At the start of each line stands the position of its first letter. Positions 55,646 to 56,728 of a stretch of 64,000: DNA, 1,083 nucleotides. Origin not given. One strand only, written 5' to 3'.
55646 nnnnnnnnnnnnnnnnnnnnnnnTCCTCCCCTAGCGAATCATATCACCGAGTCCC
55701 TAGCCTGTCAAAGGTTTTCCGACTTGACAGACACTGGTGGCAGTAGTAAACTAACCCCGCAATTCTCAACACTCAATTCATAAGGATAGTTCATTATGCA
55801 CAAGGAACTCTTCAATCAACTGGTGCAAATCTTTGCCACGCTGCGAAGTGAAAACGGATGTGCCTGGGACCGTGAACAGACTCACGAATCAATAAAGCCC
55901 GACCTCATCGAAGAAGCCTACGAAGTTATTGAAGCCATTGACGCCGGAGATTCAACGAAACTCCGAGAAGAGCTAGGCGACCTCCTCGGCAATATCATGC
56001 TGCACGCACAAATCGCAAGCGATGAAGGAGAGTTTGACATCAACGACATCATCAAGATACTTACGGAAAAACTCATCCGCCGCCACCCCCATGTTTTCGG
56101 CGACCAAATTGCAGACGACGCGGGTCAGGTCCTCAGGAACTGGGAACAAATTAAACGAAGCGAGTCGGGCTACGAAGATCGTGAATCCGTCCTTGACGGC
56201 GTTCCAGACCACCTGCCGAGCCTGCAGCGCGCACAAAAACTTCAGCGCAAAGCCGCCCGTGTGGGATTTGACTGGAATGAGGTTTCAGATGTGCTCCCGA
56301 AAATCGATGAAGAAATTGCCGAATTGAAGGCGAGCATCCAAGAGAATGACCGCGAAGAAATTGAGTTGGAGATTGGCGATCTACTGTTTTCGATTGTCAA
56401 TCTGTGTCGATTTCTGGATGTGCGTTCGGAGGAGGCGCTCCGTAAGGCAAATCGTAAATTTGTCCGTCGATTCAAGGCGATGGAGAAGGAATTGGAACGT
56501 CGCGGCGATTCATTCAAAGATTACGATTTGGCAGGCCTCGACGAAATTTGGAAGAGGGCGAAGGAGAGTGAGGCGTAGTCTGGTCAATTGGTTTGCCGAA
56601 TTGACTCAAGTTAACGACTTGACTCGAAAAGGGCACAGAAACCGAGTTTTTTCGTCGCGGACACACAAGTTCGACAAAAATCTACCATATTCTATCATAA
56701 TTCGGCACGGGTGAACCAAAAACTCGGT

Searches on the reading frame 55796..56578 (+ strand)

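Call 14: search_protein_families(library=pfam, proteins=[window:55796-56578:+], max_evalue=0.01)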
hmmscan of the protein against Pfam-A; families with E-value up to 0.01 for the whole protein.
window:55796-56578:+ (260 aa): 3 families
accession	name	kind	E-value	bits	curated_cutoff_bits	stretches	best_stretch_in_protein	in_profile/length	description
PF03819.22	MazG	-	5.7e-38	129.5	22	2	28-101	1-74/74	MazG nucleotide pyrophosphohydrolase domain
PF01503.22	PRA-PH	-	3.9e-11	43.6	21.3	1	144-221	5-85/86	Phosphoribosyl-ATP pyrophosphohydrolase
PF12643.12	MazG-like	-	0.0075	16.9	27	0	30-67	8-45/85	MazG-like family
